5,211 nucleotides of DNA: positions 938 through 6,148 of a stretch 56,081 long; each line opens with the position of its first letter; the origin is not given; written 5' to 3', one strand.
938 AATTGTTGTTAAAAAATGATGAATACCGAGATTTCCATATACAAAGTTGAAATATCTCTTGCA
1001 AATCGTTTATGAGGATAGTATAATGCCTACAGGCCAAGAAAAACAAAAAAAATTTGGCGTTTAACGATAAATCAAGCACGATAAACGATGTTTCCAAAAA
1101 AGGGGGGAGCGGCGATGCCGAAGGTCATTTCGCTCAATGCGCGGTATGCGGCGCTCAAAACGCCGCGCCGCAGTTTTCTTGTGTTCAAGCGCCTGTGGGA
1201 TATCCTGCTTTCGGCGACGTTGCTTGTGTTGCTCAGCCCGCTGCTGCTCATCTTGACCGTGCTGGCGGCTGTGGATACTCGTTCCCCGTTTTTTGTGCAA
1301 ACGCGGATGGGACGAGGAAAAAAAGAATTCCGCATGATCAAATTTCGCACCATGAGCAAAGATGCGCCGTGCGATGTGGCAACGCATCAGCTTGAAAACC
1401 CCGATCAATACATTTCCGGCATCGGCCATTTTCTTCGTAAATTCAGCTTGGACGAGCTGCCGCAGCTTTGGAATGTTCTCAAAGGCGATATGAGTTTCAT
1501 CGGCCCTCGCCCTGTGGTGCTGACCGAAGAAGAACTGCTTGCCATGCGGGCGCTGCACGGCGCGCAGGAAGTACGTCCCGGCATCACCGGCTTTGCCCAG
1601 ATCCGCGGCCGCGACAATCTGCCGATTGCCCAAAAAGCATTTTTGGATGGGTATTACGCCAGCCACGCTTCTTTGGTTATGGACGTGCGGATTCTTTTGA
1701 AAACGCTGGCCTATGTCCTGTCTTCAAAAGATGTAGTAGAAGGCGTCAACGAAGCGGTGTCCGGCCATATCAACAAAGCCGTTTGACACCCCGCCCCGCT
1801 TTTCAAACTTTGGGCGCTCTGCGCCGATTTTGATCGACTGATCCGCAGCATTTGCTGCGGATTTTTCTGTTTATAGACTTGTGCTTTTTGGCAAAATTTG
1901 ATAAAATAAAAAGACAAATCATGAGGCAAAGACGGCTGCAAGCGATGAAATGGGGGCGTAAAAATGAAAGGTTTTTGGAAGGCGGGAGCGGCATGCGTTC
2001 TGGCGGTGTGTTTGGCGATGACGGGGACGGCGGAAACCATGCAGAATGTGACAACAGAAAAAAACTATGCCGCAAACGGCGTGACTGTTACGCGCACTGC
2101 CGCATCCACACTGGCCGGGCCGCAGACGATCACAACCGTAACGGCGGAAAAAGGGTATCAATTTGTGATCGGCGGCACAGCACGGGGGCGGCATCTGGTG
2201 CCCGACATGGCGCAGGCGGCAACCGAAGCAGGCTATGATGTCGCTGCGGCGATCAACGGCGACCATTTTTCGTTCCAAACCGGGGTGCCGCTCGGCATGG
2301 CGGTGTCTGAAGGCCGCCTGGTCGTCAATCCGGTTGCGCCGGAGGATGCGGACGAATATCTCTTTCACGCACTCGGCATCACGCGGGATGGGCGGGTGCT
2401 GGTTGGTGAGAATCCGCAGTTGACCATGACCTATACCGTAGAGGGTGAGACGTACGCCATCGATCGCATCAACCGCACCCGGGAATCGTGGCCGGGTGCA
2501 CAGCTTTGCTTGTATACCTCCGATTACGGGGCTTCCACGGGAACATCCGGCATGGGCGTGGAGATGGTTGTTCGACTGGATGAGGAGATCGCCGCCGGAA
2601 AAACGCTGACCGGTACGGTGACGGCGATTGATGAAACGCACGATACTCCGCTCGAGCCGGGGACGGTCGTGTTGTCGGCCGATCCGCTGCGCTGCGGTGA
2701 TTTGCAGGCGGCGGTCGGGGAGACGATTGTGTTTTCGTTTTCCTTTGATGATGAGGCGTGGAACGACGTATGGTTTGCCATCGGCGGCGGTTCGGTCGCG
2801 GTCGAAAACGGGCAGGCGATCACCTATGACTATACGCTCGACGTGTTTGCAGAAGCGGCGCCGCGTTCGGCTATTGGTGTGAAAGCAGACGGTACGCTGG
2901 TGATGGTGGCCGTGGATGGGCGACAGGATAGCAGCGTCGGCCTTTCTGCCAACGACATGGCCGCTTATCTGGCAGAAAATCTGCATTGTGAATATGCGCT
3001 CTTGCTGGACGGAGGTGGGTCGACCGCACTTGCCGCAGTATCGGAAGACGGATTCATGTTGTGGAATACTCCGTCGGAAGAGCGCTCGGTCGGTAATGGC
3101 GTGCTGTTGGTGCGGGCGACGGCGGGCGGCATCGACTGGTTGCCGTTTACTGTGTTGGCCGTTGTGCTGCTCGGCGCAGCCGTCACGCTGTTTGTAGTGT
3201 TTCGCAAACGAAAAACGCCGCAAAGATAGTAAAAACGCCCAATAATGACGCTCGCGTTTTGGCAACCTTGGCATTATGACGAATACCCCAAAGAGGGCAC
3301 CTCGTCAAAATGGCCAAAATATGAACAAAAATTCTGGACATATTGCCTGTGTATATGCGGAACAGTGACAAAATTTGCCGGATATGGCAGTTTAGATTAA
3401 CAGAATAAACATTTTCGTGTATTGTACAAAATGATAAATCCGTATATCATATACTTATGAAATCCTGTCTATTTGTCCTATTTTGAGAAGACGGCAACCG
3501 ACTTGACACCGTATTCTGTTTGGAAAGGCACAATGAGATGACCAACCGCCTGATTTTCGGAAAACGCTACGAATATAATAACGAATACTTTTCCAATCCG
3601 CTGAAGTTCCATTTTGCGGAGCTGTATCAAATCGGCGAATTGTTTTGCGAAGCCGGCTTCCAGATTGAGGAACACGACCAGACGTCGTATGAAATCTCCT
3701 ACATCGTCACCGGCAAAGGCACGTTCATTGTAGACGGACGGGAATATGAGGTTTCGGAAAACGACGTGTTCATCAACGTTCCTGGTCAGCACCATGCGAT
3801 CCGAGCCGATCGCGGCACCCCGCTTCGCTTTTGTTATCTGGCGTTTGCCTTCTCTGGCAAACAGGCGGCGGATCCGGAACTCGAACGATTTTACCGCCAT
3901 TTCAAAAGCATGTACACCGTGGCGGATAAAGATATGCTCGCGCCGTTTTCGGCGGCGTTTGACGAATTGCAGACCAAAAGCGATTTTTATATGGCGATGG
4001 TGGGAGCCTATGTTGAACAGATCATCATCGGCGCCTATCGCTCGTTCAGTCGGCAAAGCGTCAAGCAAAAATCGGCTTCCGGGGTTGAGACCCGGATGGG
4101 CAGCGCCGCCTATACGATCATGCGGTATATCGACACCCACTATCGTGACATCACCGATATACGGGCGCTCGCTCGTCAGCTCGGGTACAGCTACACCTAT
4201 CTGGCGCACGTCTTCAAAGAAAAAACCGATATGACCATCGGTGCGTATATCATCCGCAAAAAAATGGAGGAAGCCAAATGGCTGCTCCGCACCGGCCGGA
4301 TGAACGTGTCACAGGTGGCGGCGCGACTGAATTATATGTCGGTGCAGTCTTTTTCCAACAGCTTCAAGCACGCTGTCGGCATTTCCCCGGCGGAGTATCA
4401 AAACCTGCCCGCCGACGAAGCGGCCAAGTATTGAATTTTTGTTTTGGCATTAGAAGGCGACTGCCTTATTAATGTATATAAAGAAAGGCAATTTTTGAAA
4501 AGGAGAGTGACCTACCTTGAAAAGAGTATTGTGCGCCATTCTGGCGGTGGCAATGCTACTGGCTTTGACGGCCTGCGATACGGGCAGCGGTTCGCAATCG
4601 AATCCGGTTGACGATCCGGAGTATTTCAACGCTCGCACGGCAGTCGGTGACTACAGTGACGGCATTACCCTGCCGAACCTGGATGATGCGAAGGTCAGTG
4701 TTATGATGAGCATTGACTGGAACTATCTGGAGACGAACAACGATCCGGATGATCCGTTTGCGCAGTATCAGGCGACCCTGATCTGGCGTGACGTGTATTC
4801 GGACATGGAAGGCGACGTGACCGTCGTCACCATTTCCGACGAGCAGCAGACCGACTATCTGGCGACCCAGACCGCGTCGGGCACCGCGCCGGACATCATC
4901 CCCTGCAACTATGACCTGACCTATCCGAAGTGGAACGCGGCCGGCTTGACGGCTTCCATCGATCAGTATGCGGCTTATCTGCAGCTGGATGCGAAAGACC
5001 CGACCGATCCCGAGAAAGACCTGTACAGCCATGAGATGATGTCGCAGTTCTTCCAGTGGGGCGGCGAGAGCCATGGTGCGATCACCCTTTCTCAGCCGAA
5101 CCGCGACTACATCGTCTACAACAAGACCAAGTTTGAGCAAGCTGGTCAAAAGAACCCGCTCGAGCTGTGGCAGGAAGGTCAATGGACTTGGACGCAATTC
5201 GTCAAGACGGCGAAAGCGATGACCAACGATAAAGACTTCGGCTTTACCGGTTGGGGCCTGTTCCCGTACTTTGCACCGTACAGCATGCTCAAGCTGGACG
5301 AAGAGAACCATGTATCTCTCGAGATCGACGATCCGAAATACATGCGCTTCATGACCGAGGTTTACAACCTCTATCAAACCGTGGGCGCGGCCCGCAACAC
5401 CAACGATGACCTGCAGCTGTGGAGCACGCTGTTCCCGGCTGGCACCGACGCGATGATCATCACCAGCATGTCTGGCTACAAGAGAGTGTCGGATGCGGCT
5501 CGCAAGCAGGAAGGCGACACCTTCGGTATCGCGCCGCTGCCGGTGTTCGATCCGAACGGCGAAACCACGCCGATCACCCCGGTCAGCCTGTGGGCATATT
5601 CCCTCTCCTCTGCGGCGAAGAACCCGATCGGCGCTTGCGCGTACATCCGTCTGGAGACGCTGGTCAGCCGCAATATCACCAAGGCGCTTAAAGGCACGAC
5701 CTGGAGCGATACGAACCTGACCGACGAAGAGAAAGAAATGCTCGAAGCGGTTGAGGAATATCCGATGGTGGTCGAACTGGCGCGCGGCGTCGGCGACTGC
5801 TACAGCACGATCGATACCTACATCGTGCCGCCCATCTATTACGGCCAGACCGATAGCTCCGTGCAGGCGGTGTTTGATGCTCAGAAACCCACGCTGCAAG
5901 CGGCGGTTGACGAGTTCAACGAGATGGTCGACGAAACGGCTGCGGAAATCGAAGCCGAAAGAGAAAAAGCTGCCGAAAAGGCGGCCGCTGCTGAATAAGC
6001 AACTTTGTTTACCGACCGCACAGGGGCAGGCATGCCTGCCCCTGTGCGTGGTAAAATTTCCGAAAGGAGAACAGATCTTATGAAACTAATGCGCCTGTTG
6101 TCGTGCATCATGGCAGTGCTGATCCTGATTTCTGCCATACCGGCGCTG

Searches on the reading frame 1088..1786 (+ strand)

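Call 15: search_protein_families(library=pfam, proteins=[window:1088-1786:+], max_evalue=0.1)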
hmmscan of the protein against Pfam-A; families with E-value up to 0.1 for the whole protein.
window:1088-1786:+ (232 aa): 1 family
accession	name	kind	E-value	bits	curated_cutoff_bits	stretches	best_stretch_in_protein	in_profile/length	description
PF02397.22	Bac_transf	-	1.2e-56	191.5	27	1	34-211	1-178/179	Bacterial sugar transferase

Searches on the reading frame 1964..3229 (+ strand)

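Call 15: search_protein_families(library=pfam, proteins=[window:1964-3229:+], max_evalue=0.1)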
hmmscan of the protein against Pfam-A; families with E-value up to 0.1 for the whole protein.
window:1964-3229:+ (421 aa): 1 family
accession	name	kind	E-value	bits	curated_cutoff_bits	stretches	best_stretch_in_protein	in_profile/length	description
PF09992.14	NAGPA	-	3.7e-33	115.5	25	2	256-382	49-168/169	Phosphodiester glycosidase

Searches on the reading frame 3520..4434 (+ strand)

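Call 8: search_protein_families(library=pfam, proteins=[window:3520-4434:+], max_evalue=0.001)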
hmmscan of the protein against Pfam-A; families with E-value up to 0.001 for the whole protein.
window:3520-4434:+ (304 aa): 4 families
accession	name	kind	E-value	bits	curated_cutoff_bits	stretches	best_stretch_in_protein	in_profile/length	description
PF12833.13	HTH_18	-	5.9e-20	71.8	33.6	1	217-294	1-78/80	Helix-turn-helix domain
PF00165.29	HTH_AraC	-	7.3e-16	58.3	26.6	2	256-295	1-42/42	Bacterial regulatory helix-turn-helix proteins, AraC family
PF02311.25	AraC_binding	-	1.6e-11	44.5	21.1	1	42-150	9-116/135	AraC-like ligand binding domain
PF07883.17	Cupin_2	-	9.1e-09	35.3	27.2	1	50-104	14-66/70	Cupin domain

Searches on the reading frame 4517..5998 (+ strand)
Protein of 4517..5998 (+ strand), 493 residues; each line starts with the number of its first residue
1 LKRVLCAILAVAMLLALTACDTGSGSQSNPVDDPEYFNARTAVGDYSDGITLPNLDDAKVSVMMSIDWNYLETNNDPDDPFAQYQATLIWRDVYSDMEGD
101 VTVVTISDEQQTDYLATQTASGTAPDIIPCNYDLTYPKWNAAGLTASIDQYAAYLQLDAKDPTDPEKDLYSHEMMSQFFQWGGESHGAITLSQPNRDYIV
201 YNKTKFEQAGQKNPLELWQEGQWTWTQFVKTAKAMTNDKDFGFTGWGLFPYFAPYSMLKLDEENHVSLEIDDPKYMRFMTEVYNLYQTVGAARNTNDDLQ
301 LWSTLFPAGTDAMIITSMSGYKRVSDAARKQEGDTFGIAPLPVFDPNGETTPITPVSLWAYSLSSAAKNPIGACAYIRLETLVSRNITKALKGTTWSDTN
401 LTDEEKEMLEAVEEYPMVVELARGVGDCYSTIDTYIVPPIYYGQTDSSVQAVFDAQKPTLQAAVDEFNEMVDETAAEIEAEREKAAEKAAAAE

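Call 8: search_protein_families(library=pfam, proteins=[window:4517-5998:+], max_evalue=0.001)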
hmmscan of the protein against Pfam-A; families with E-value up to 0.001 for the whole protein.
window:4517-5998:+ (493 aa): 0 families

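Call 15: search_protein_families(library=pfam, proteins=[window:4517-5998:+], max_evalue=0.1)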
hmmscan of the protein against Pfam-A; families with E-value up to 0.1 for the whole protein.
window:4517-5998:+ (493 aa): 0 families

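Call 94: search_solved_structures(query=window:4517-5998:+, max_evalue=1)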
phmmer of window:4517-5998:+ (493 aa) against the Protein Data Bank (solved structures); distinct sequences matched with E-value up to 1: 8.
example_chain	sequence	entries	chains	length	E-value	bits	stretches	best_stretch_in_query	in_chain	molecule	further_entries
5f7v_A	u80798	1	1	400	3.4e-05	26.2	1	101-248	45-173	Lmo0181 protein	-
3jzj_A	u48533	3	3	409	0.0036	19.6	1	249-379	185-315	Acarbose/maltose binding protein GacH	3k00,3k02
3k01_A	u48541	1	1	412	0.0037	19.5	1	249-379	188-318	Acarbose/maltose binding protein GacH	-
2fnc_A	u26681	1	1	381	0.038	16.2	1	297-456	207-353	maltose ABC transporter, periplasmic maltose-binding protein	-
6dts_A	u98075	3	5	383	0.038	16.2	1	297-456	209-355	maltose-binding protein MalE2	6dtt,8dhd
6dtu_A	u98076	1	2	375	0.096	14.9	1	294-421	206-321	maltose-binding protein MalE1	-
2gha_A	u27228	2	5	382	0.097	14.9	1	294-421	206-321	maltose ABC transporter, periplasmic maltose-binding protein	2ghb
7urf_O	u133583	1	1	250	0.15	14.2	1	62-157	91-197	3H02 heavy chain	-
